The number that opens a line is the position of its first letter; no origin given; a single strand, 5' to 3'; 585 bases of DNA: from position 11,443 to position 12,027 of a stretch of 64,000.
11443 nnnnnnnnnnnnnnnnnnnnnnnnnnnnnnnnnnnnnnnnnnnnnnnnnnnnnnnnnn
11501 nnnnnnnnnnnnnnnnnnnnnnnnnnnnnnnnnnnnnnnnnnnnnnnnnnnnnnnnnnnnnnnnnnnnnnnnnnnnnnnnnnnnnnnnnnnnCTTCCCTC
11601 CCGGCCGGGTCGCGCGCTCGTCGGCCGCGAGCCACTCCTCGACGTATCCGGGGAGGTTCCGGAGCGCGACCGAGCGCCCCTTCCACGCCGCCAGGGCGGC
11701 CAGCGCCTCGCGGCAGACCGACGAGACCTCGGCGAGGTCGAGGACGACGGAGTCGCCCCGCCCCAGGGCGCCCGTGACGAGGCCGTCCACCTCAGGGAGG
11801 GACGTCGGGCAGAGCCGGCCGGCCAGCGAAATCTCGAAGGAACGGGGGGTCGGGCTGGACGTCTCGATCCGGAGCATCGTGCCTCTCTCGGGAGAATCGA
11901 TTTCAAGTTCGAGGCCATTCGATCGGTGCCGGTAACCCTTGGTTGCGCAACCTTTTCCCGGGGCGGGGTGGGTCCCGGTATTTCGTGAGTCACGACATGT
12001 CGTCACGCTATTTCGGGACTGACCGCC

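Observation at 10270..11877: STAS (anti-sigma-antagonist-like) domain fused in-frame to a TolC-family outer-membrane factor at the head of an EmrAB-type pump operon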

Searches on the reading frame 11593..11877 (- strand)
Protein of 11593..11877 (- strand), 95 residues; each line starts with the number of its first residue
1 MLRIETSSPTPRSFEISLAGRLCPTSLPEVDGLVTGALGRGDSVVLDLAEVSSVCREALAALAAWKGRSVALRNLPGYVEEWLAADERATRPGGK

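Call 5: search_protein_families(library=pfam, proteins=[window:11593-11877:-], max_evalue=10)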
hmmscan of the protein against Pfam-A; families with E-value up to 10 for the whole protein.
window:11593-11877:- (95 aa): 1 family
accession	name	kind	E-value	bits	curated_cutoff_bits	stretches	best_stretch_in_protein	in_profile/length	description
PF13466.11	STAS_2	-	2.1e-07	31.4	29.2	1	16-83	1-74/80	STAS domain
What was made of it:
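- On STAS domain superfamily (Pfam clan; STAS_2 PF13466): The N-terminal 95 aa score 31.4 bits against a cut-off of 29.2 (call 5).
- Checked: The first 95 aa alone score 31.4 bits, above the 29.2 cut-off, E 2e-7 (call 5).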

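Call 6: search_protein_families(library=ncbifam, proteins=[window:11593-11877:-], max_evalue=10)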
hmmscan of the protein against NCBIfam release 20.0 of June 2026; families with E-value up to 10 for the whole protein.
window:11593-11877:- (95 aa): 0 families

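Call 22: find_homologous_proteins(query=A2, max_evalue=0.001)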
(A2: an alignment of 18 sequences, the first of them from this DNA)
Query A2 (18 sequences) (88 aa, profile of the alignment): 147 proteins with E <= 0.001 among 3322 candidates; the best 120 are listed.
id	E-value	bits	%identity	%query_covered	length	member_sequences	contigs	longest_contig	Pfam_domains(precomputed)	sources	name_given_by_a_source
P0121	5.0e-32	127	35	100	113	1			PF13466.13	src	-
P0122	5.5e-31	124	32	99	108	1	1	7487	PF01740.27,PF13466.13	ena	-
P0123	3.2e-29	118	36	99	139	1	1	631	PF13466.13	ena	-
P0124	1.4e-28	116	34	100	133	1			PF13466.13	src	-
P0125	1.2e-25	107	34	100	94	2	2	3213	PF13466.13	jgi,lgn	-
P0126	2.2e-25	106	35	91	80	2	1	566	PF13466.13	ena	-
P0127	3.0e-25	106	35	100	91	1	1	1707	PF13466.13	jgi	jgi:ABC-type transporter Mla MlaB component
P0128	1.7e-22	97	32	99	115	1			-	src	-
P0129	4.6e-22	96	30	95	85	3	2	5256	-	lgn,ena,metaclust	metaclust:\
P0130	1.1e-21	94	42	94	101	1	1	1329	-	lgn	-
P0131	1.2e-21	94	41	97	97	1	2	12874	PF13466.13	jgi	jgi:hypothetical protein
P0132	6.3e-20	89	34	100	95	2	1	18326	PF13466.13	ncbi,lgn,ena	-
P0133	1.3e-19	88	36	94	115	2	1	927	-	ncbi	-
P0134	1.1e-18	85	39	97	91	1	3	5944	PF13466.13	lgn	-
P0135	1.5e-18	84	36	100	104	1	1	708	-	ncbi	-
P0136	9.6e-18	82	28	100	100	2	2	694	PF13466.13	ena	-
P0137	7.4e-17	79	35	94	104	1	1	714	PF13466.13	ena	-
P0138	7.6e-17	79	33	99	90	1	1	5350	PF13466.13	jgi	jgi:hypothetical protein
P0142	3.6e-15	73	31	99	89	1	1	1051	PF13466.13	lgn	-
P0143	7.8e-15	72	33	94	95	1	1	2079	PF13466.13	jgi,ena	-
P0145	7.6e-14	69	39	94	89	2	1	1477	PF13466.13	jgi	jgi:ABC-type transporter Mla MlaB component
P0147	8.5e-14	69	34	97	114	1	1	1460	PF13466.13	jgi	-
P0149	1.3e-13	69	39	94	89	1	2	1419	PF13466.13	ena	-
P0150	1.7e-13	68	33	95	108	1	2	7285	PF13466.13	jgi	jgi:hypothetical protein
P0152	3.6e-13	67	39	94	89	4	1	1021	PF13466.13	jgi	jgi:ABC-type transporter Mla MlaB component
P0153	3.8e-13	67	37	94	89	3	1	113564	PF13466.13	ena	-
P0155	1.4e-12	65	36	94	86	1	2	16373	PF13466.13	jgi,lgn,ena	-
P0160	2.8e-12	64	35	94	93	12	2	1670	PF01740.27,PF13466.13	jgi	jgi:ABC-type transporter Mla MlaB component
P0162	3.7e-12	64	36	94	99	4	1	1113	PF13466.13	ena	-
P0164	5.0e-12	63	35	94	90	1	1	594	PF13466.13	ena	-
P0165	5.4e-12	63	36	94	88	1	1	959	PF13466.13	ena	-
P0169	9.5e-12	62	33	94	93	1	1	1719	PF13466.13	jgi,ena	-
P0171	1.3e-11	62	33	94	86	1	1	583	PF13466.13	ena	-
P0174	1.5e-11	62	29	77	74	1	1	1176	PF13466.13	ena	-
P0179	2.2e-11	61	36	94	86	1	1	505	PF13466.13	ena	-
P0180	2.3e-11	61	34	94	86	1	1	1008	PF13466.13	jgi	jgi:ABC-type transporter Mla MlaB component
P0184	4.6e-11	60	33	94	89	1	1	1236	PF13466.13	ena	-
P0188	6.6e-11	60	39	94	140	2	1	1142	PF13466.13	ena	-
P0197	1.1e-10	59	33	94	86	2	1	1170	PF13466.13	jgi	jgi:anti-anti-sigma regulatory factor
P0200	1.3e-10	59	34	94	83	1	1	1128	PF13466.13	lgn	-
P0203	1.6e-10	59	33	94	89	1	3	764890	-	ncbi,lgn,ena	-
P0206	1.8e-10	58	33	94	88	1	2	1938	PF13466.13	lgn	-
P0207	1.8e-10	58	34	94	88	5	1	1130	PF13466.13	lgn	-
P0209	2.3e-10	58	27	94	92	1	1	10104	PF13466.13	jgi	jgi:hypothetical protein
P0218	4.0e-10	57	36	94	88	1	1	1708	PF13466.13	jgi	jgi:anti-anti-sigma regulatory factor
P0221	4.4e-10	57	28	94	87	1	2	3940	PF13466.13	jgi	jgi:hypothetical protein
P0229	7.8e-10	56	30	94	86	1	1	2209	PF13466.13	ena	-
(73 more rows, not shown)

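Call 23: search_protein_families(library=pfam, alignment_id=A2, max_evalue=0.01)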
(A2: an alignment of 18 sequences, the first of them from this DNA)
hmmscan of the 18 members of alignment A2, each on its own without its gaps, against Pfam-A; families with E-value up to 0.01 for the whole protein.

A. member 1, seq(88 aa): 1 family
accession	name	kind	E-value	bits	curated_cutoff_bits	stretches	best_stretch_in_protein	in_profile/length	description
PF13466.11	STAS_2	-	1.7e-07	31.7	29.2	1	16-83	1-74/80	STAS domain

B. families by the number of members that match (of 18 scanned): 3 families
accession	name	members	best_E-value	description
PF13466.11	STAS_2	18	2.9e-10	STAS domain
PF01740.26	STAS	8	2.6e-06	STAS domain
PF18369.6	PKS_DE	4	0.0013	Polyketide synthase dimerisation element domain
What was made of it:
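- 11614..11877 (-): Codons 1-88: STAS-fold domain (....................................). It is predicted to be cytoplasmic. Pfam STAS_2 (calls 5, 23).
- On STAS domain superfamily (Pfam clan; STAS_2 PF13466): All 18 fused N-domains hit PF13466, with a best E of 2.9e-10 (call 23).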

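Call 25: find_encoding_contigs(protein=P0203, flank=7000, max_places=3)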
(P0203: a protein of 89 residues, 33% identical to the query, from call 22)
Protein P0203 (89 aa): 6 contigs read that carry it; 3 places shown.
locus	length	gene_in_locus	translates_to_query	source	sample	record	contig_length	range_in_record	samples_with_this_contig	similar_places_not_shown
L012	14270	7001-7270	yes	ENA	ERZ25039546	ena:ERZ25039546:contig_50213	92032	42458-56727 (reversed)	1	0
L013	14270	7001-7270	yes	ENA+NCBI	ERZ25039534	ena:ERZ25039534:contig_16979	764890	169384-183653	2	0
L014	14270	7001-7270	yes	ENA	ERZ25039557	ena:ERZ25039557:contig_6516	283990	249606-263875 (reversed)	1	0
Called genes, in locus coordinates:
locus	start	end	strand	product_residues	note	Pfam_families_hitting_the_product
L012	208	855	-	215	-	PF00041:fn3 (faint)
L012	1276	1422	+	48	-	PF00158:Sigma54_activat (weak)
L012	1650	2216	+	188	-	PF00158:Sigma54_activat, PF25601:AAA_lid_14, PF02954:HTH_8 (faint)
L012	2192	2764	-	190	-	-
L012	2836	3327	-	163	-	PF03625:DUF302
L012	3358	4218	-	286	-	PF00753:Lactamase_B, PF12706:Lactamase_B_2 (weak)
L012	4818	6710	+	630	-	PF08448:PAS_4, PF13426:PAS_9, PF08447:PAS_3, PF00989:PAS, PF08447:PAS_3, PF08448:PAS_4, PF13426:PAS_9, PF00158:Sigma54_activat, +5 more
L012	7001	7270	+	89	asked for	-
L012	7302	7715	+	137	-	PF07366:SnoaL, PF12680:SnoaL_2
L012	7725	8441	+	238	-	-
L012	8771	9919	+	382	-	PF00724:Oxidored_FMN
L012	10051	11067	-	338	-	PF00903:Glyoxalase, PF13669:Glyoxalase_4 (faint), PF22677:Ble-like_N (faint), PF00903:Glyoxalase (weak)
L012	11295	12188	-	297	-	PF00072:Response_reg, PF14417:MEDS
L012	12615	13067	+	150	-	-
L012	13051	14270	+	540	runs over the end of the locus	PF00135:COesterase, PF20434:BD-FAE, PF07859:Abhydrolase_3 (faint), PF00135:COesterase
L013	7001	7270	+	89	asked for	-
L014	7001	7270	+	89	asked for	-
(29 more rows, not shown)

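Call 26: find_encoding_contigs(protein=P0131, flank=7000, max_places=2)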
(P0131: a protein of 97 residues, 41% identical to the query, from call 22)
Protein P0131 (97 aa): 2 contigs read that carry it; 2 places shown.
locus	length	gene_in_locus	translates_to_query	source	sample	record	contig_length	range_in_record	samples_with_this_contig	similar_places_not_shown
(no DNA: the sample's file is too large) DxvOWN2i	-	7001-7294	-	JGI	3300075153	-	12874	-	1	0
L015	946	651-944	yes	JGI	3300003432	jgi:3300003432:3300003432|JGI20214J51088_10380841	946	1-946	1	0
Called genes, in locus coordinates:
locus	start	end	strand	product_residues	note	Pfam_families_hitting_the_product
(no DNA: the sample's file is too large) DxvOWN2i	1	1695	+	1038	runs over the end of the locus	PF13620:CarboxypepD_reg, PF17210:SdrD_B (faint), PF25183:OMP_b-brl_4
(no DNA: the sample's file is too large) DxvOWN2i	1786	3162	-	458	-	PF01546:Peptidase_M20, PF07687:M20_dimer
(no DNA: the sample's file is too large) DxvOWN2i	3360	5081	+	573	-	PF22244:GCE_fung (faint)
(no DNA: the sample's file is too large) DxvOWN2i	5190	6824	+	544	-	PF01590:GAF, PF13185:GAF_2, PF00158:Sigma54_activat, PF14532:Sigma54_activ_2, PF07724:AAA_2 (weak), PF00004:AAA (weak), PF07728:AAA_5, PF25601:AAA_lid_14, +1 more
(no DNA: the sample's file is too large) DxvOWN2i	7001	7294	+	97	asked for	PF13466:STAS_2 (weak)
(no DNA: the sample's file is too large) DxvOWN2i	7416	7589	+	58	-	?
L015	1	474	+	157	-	?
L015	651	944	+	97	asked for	PF13466:STAS_2 (weak)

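Call 27: find_encoding_contigs(protein=P0132, flank=7000, max_places=2)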
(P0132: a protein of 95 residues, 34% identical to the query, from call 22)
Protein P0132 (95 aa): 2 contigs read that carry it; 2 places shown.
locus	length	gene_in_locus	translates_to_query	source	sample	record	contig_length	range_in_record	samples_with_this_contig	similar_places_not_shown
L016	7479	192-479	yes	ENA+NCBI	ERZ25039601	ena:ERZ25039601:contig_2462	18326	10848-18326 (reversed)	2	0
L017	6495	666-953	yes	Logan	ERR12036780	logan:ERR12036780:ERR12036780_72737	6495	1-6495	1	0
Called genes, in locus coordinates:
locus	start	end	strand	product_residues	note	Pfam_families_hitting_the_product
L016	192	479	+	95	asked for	PF13466:STAS_2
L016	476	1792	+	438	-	PF02321:OEP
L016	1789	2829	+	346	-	PF25919:BSH_CusB (faint), PF00364:Biotin_lipoyl (faint), PF25917:BSH_RND, PF25954:Beta-barrel_RND_2, PF25963:Beta-barrel_AAEA, PF25990:Beta-barrel_YknX (faint)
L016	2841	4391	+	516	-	PF00083:Sugar_tr, PF06609:TRI12 (weak), PF07690:MFS_1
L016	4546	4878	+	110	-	-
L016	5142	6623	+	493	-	PF00982:Glyco_transf_20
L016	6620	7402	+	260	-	PF02358:Trehalose_PPase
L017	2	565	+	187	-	?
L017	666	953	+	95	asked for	PF13466:STAS_2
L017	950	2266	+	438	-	PF02321:OEP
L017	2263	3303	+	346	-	PF25919:BSH_CusB (faint), PF00364:Biotin_lipoyl (faint), PF25917:BSH_RND, PF25954:Beta-barrel_RND_2, PF25963:Beta-barrel_AAEA, PF25990:Beta-barrel_YknX (faint)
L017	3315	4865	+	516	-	PF00083:Sugar_tr, PF06609:TRI12 (weak), PF07690:MFS_1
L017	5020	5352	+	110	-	-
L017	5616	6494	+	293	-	?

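Call 49: predict_structure(alignment_id=A4)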
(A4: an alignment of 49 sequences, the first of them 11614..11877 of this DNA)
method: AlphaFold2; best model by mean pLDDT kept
length: 88 residues; sequences in the alignment: 49
mean_pLDDT: 95.3   pTM: 0.83
mean pLDDT of the five models: 95.3, 95.2, 94.9, 94.7, 94.5
residues with pLDDT >= 90: 82; 70-90: 5; 50-70: 1; < 50: 0
segments of 3 or more residues with pLDDT < 50: none
pLDDT, mean of each block of 10 residues (from residue 1): 94 96 97 97 97 96 96 96 86
secondary structure, 60 per line:
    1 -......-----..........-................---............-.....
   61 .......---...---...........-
elements in order: E2-7 E13-22 H24-39 E43-54 H56-67 E71-73 H77-87
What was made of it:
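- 11614..11877 (-): AF2 pLDDT 95.3 (call 49).
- On STAS domain superfamily (Pfam clan; STAS_2 PF13466): The AF2 model has pLDDT 95.3 and the order b-b-a-b-a-b-a (call 49).
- Checked: Fold: AlphaFold2 gives pLDDT 95.3 with a beta-beta-alpha-beta-alpha-beta-alpha order (call 49).
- The fold is predicted with high confidence (call 49).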

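Call 52: fold_search(model_id=the predicted structure, library=pdb)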
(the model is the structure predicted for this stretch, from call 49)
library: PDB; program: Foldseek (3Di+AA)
matches with E <= 10: 996; with E <= 0.001: 19
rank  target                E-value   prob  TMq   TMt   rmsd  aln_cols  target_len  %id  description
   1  6m36_B                1.1e-05  1.00  0.81  0.73   2.3        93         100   13  The crystal structure of B. subtilis RsbV/RsbW complex in the monoclinic crystal form (released 2020-07-15)
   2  6m36_H                1.5e-05  1.00  0.82  0.73   2.1        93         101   13  The crystal structure of B. subtilis RsbV/RsbW complex in the monoclinic crystal form (released 2020-07-15)
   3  6m36_D                2.0e-05  1.00  0.79  0.72   2.8        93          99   14  The crystal structure of B. subtilis RsbV/RsbW complex in the monoclinic crystal form (released 2020-07-15)
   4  6m36_F                9.4e-05  1.00  0.73  0.69   2.9        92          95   13  The crystal structure of B. subtilis RsbV/RsbW complex in the monoclinic crystal form (released 2020-07-15)
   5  7ch7_E                1.1e-04  1.00  0.67  0.64   3.0        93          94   19  Cryo-EM structure of E.coli MlaFEB (released 2021-05-19)
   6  4hyl_B                1.1e-04  1.00  0.67  0.54   3.4        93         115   20  The crystal structure of an anti-sigma-factor antagonist from Haliangium ochraceum DSM 14365 (released 2012-11-28)
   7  1tid_D                1.3e-04  1.00  0.77  0.60   2.6        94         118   17  Crystal Structures of the ADP and ATP bound forms of the Bacillus Anti-sigma factor SpoIIAB in complex with the Anti-a (released 2004-06-15)
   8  1th8_B                1.6e-04  1.00  0.76  0.60   3.2        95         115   16  Crystal Structures of the ADP and ATP bound forms of the Bacillus Anti-sigma factor SpoIIAB in complex with the Anti-a (released 2004-06-15)
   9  2q3l_B                3.0e-04  1.00  0.57  0.45   4.1        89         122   18  CRYSTAL STRUCTURE OF AN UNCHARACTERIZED PROTEIN FROM DUF3478 FAMILY WITH A SPOIIAA-LIKE FOLD (SHEW_3102) FROM SHEWANEL (released 2007-06-12)
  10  4qtp_A                3.2e-04  1.00  0.68  0.53   6.4       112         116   11  Crystal Structure of an Anti-sigma Factor Antagonist from Mycobacterium paratuberculosis (released 2014-07-16)
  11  4hyl_A                3.9e-04  1.00  0.65  0.53   3.8        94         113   20  The crystal structure of an anti-sigma-factor antagonist from Haliangium ochraceum DSM 14365 (released 2012-11-28)
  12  1tid_B                4.5e-04  1.00  0.76  0.59   2.6        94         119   17  Crystal Structures of the ADP and ATP bound forms of the Bacillus Anti-sigma factor SpoIIAB in complex with the Anti-a (released 2004-06-15)
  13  2q3l_A                4.5e-04  1.00  0.57  0.43   4.3        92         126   16  CRYSTAL STRUCTURE OF AN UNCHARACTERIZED PROTEIN FROM DUF3478 FAMILY WITH A SPOIIAA-LIKE FOLD (SHEW_3102) FROM SHEWANEL (released 2007-06-12)
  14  1thn_B                5.1e-04  1.00  0.79  0.63   2.5        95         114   17  Crystal Structures of the ADP and ATP bound forms of the Bacillus Anti-sigma factor SpoIIAB in complex with the Anti-a (released 2004-06-15)
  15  6xgz_B                5.1e-04  1.00  0.61  0.54   6.5        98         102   19  Crystal structure of E. coli MlaFB ABC transport subunits in the monomeric state (released 2020-07-15)
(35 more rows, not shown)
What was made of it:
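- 11614..11877 (-): Foldseek matches to RsbV, MlaB and SpoIIAA (call 52).
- On STAS domain superfamily (Pfam clan; STAS_2 PF13466): Foldseek matches RsbV at TM 0.81, with SpoIIAA, MlaB and RsbS also at probability 1.00 (call 52).
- Closest known: SpoIIAA / RsbV anti-sigma-factor antagonists. Same: RsbV is the best structural match (TM 0.81), followed by SpoIIAA (call 52).
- Checked: The top Foldseek PDB matches are RsbV (TM 0.81), MlaB and SpoIIAA (call 52).
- MlaB is among the best structural matches (call 52), and JGI names several family members 'MlaB component' (call 22).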

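Call 53: search_protein_representatives(alignment_id=A4)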
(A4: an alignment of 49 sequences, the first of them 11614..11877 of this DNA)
Query: 49 sequences, 91 profile positions. Proteins with E-value up to 0.001 (for the whole library): 4093; up to 1e-10: 1322; up to 1e-30: 5. The best 150 are listed.
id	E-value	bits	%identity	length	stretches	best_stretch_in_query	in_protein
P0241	1.1e-51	188.7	-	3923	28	14-63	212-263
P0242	1.0e-40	153.6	-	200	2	2-86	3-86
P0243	3.7e-33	129.4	-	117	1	1-89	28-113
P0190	6.6e-32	125.4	-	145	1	1-89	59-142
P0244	1.7e-31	124.1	-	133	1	1-88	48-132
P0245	4.9e-30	119.4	-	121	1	1-88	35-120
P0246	1.1e-29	118.3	-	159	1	1-88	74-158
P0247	5.8e-29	116.0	-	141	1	1-89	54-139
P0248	6.3e-28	112.6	-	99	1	1-89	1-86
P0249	1.4e-27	111.5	-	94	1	1-88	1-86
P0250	2.5e-27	110.7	-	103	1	1-80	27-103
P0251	3.8e-27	110.2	-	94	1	1-88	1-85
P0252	1.7e-26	108.1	-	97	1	1-88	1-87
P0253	3.0e-26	107.2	-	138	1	1-88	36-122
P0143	3.5e-26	107.1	-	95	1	1-88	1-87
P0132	1.9e-24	101.5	-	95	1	1-89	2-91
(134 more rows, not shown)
